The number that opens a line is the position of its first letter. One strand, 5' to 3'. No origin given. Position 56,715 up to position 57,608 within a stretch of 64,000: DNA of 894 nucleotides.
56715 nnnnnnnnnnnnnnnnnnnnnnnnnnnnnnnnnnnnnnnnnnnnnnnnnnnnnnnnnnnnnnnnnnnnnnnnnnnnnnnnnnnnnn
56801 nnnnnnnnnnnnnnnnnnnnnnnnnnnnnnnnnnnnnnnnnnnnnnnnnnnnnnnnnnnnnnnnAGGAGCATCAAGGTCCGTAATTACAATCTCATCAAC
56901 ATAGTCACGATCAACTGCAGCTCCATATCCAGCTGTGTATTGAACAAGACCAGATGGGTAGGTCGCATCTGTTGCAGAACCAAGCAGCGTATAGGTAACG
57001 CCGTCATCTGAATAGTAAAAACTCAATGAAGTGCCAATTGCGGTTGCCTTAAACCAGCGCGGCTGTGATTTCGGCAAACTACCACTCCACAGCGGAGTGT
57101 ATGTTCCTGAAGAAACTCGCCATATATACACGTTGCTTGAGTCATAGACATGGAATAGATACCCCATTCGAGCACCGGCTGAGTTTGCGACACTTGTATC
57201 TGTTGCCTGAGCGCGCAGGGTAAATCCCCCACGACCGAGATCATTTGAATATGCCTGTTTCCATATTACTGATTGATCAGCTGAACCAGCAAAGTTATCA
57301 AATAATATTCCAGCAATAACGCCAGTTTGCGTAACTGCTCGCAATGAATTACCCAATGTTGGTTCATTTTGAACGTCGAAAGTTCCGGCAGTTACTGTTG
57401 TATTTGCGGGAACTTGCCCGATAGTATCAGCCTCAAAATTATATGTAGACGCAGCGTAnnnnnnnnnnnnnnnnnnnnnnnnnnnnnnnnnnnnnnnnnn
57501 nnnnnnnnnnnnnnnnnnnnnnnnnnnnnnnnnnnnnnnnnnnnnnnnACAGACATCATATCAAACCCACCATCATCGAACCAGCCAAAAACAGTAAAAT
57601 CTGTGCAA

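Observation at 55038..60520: Tandem pair of giant secreted repeat proteins, both ending in PG_binding_1 domains, with near-identical intragenic DNA repeats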

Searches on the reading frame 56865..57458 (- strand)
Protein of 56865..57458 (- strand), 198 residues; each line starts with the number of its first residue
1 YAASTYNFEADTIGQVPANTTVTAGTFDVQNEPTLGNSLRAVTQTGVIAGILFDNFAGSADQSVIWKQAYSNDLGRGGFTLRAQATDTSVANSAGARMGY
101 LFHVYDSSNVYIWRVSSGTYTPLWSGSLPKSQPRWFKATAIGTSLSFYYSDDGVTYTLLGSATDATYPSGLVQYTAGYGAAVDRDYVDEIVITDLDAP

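Call 8: search_protein_families(library=pfam, proteins=[window:56871-57452:-], max_evalue=10)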
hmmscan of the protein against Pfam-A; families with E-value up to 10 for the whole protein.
seq(194 aa): 0 families

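Call 42: search_protein_representatives(protein=window:56865-57458:-)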
Query: 198 residues. Proteins with E-value up to 0.001 (for the whole library): 138; up to 1e-10: 70; up to 1e-30: 28. The best 138 are listed.
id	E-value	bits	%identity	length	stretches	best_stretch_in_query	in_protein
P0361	4.5e-112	388.9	40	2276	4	3-195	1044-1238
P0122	1.3e-109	380.9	90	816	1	2-198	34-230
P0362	4.6e-91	320.4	75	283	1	2-198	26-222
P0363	2.1e-90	318.2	73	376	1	2-198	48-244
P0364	1.5e-85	302.4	72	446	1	2-198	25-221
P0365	2.8e-85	301.5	70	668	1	3-198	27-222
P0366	9.6e-85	299.8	70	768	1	3-198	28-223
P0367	3.3e-84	298.0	71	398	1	2-198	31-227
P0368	1.9e-81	289.0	71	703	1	3-198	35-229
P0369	2.0e-81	288.9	69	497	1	1-197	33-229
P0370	1.7e-80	285.9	69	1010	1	1-194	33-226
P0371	2.2e-79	282.3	69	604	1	1-197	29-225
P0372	1.8e-76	272.8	42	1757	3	4-195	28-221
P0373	5.7e-64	232.0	59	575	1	1-194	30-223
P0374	2.3e-61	223.5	54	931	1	2-194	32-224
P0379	4.1e-42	160.7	51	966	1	4-195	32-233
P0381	7.7e-36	140.2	41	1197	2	2-195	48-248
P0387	6.6e-31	124.2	44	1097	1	3-195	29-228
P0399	8.2e-18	81.4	36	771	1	3-192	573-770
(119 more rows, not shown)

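Call 47: search_solved_structures(query=A3, max_evalue=1)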
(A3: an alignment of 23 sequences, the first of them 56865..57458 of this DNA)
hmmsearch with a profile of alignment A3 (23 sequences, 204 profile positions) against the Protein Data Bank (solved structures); distinct sequences matched with E-value up to 1: 5.
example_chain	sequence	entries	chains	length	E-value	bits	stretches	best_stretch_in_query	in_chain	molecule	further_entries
9he8_A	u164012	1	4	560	0.084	15.8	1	125-170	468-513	Beta-xylosidase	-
2mvb_A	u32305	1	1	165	0.097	15.6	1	143-194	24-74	Uncharacterized protein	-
6ms2_A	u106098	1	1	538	0.13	15.2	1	138-173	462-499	Glycoside Hydrolase Family 43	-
6ms3_A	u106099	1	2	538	0.13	15.2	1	138-173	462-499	Glycoside Hydrolase Family 43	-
9bnp_H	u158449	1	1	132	0.4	13.6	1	98-149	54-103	V033-a.01 heavy chain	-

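Call 54: search_protein_families(library=pfam, proteins=[P0365, P0366, P0370, P0372, P0374, P0379, P0381, P0387, P0399], max_evalue=0.001)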
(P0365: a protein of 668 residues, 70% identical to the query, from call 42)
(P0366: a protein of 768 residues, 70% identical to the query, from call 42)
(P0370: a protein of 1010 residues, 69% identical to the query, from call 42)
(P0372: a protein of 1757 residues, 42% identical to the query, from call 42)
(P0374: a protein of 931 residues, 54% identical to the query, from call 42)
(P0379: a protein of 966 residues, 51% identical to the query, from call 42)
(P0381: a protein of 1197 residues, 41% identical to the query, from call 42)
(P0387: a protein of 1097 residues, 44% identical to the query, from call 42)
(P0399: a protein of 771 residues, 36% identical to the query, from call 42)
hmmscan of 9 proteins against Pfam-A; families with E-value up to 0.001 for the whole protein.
P0365 (668 aa): 3 families
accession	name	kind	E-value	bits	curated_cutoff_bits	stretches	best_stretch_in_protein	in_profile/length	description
PF01471.23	PG_binding_1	-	6.9e-14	52.2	23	1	605-661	2-56/57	Putative peptidoglycan binding domain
PF13205.12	Big_5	-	1.6e-06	29.2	23.6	0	329-426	1-97/105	Bacterial Ig-like domain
PF09374.15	PG_binding_3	-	0.00025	21.6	24.6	0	608-639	3-31/76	Predicted Peptidoglycan domain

P0366 (768 aa): 1 family
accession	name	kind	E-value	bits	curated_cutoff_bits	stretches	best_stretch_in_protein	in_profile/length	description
PF01471.23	PG_binding_1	-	5.5e-11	42.9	23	1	709-758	7-56/57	Putative peptidoglycan binding domain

P0370 (1010 aa): 4 families
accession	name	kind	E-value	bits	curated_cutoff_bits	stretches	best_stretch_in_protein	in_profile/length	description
PF13205.12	Big_5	-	3.3e-12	47.5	23.6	1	487-597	3-105/105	Bacterial Ig-like domain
PF00059.27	Lectin_C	-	3.8e-12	47.3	22.6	1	360-458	15-100/107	Lectin C-type domain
PF16656.11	Pur_ac_phosph_N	-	1.9e-07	32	30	1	611-691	8-93/93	Purple acid Phosphatase, N-terminal domain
PF01471.23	PG_binding_1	-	1.1e-06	29.2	23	1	931-978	2-41/57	Putative peptidoglycan binding domain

P0372 (1757 aa): 3 families
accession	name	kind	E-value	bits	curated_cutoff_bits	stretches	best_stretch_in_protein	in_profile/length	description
PF03629.24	SASA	-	9e-26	91.3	24.8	1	314-540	3-216/226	Carbohydrate esterase, sialic acid-specific acetylesterase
PF16403.11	Bact_surface_Ig-like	-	2.8e-19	69.4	27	1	674-745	1-71/71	Bacterial surface protein, Ig-like domain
PF07081.18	DUF1349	-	0.00039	20.6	32.4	0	867-913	94-142/179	Protein of unknown function (DUF1349)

P0374 (931 aa): 3 families
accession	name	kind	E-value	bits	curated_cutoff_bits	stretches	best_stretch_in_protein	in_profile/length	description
PF00059.27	Lectin_C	-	1.7e-12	48.4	22.6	1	359-457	15-100/107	Lectin C-type domain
PF13205.12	Big_5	-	9.1e-12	46.1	23.6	1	485-596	2-105/105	Bacterial Ig-like domain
PF01471.23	PG_binding_1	-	3.5e-06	27.5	23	1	859-900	3-41/57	Putative peptidoglycan binding domain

P0379 (966 aa): 4 families
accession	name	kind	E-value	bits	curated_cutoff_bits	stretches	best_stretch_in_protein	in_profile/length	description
PF03629.24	SASA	-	2e-27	96.7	24.8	1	415-634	2-213/226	Carbohydrate esterase, sialic acid-specific acetylesterase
PF16656.11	Pur_ac_phosph_N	-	8.6e-09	36.3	30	1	243-321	9-93/93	Purple acid Phosphatase, N-terminal domain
PF00041.27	fn3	-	9.9e-08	32.5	25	1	242-315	9-79/84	Fibronectin type III domain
PF01471.23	PG_binding_1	-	7.3e-07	29.7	23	1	891-940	2-43/57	Putative peptidoglycan binding domain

P0381 (1197 aa): 2 families
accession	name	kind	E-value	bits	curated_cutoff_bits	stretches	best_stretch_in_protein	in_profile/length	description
PF03629.24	SASA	-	1.2e-19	71.2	24.8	1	559-763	3-213/226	Carbohydrate esterase, sialic acid-specific acetylesterase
PF13753.12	SWM_repeat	-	1.2e-05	25.8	27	1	788-857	5-80/86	Putative flagellar system-associated repeat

P0387 (1097 aa): 4 families
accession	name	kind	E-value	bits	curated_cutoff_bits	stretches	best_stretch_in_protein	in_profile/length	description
PF03629.24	SASA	-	1.2e-27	97.4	24.8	1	417-635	2-214/226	Carbohydrate esterase, sialic acid-specific acetylesterase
PF17957.7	Big_7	-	2e-21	76.8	24.1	1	772-841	1-70/70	Bacterial Ig domain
PF01471.23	PG_binding_1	-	8.5e-12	45.5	23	1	1029-1094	1-57/57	Putative peptidoglycan binding domain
PF16656.11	Pur_ac_phosph_N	-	2.2e-06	28.6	30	1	239-321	4-93/93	Purple acid Phosphatase, N-terminal domain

P0399 (771 aa): 2 families
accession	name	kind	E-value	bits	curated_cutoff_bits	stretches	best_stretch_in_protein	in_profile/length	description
PF03629.24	SASA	-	2.2e-22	80.2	24.8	1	49-290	3-224/226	Carbohydrate esterase, sialic acid-specific acetylesterase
PF23197.1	IG_AIR9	-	1.7e-08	34.6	27.5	0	311-376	7-77/87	AIR9 A9 domain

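Call 55: predict_structure(alignment_id=A3)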
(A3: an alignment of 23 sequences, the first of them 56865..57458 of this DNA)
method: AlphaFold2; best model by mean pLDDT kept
length: 198 residues; sequences in the alignment: 23
mean_pLDDT: 95.0   pTM: 0.92
mean pLDDT of the five models: 95.0, 95.0, 94.5, 94.5, 93.7
residues with pLDDT >= 90: 176; 70-90: 19; 50-70: 2; < 50: 1
segments of 3 or more residues with pLDDT < 50: none
pLDDT, mean of each block of 10 residues (from residue 1): 87 97 98 96 98 90 96 93 97 97 95 98 96 95 98 97 98 97 95 80
secondary structure, 60 per line:
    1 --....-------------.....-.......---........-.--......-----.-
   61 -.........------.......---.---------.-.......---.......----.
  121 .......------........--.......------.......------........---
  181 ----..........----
elements in order: E3-6 E20-24 E26-32 E36-43 E48-53 E62-70 E77-83 E99-105 E109-115 E120-127 E134-141 E144-150 E157-163 E170-177 E185-194

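Call 58: fold_search(model_id=the predicted structure, library=pdb)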
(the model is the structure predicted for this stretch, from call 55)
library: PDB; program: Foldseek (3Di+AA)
matches with E <= 10: 1727; with E <= 0.001: 593
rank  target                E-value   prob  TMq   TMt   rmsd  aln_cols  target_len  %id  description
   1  4azz_A                7.9e-11  1.00  0.66  0.78   3.0       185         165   17  Carbohydrate binding module CBM66 from Bacillus subtilis (released 2012-07-25)
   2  4b1m_C                1.7e-10  1.00  0.60  0.73   4.0       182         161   18  CARBOHYDRATE BINDING MODULE CBM66 FROM BACILLUS SUBTILIS (released 2012-12-12)
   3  4b1l                  4.8e-10  1.00  0.60  0.72   4.0       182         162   17  CARBOHYDRATE BINDING MODULE CBM66 FROM BACILLUS SUBTILIS (released 2012-12-12)
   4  4b1m_A                5.8e-10  1.00  0.60  0.71   3.9       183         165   18  CARBOHYDRATE BINDING MODULE CBM66 FROM BACILLUS SUBTILIS (released 2012-12-12)
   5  4b1m_B                1.3e-09  1.00  0.60  0.72   4.0       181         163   18  CARBOHYDRATE BINDING MODULE CBM66 FROM BACILLUS SUBTILIS (released 2012-12-12)
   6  4ccc_A                6.9e-09  1.00  0.70  0.24   3.8       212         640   13  STRUCTURE OF MOUSE GALACTOCEREBROSIDASE WITH 4NBDG: ENZYME-SUBSTRATE COMPLEX (released 2013-12-11)
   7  8jp4_A                8.3e-09  1.00  0.60  0.39   5.2       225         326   12  Cryo-EM structure of the head region of full-length ERGIC-53 with MCFD2 (form A) (released 2024-04-17)
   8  3zr5_A                1.1e-08  1.00  0.70  0.24   3.7       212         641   13  STRUCTURE OF GALACTOCEREBROSIDASE FROM MOUSE (released 2011-09-28)
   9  8jpg_B                1.1e-08  1.00  0.63  0.30   4.9       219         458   14  Cryo-EM structure of full-length ERGIC-53 with MCFD2 (released 2024-04-17)
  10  1r1z_A                1.2e-08  1.00  0.62  0.52   5.0       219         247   17  The Crystal structure of the Carbohydrate recognition domain of the glycoprotein sorting receptor p58/ERGIC-53 reveals (released 2003-12-16)
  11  2a5z_C                1.5e-08  1.00  0.57  0.48   5.5       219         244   16  Crystal Structure of Protein of Unknown Function SO2946 from Shewanella oneidensis MR-1 (released 2005-08-16)
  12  8jp4_B                1.7e-08  1.00  0.62  0.42   5.0       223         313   13  Cryo-EM structure of the head region of full-length ERGIC-53 with MCFD2 (form A) (released 2024-04-17)
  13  3wht_A                2.3e-08  1.00  0.62  0.59   4.7       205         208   16  Crystal structure of ERGIC-53/MCFD2, Calcium-free form (released 2014-01-15)
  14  8jp7_A                2.3e-08  1.00  0.61  0.40   5.1       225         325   13  Cryo-EM structure of the head region of full-length ERGIC-53 with MCFD2 (Substate B) (released 2024-04-17)
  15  8jpg_A                2.7e-08  1.00  0.63  0.30   4.6       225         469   16  Cryo-EM structure of full-length ERGIC-53 with MCFD2 (released 2024-04-17)
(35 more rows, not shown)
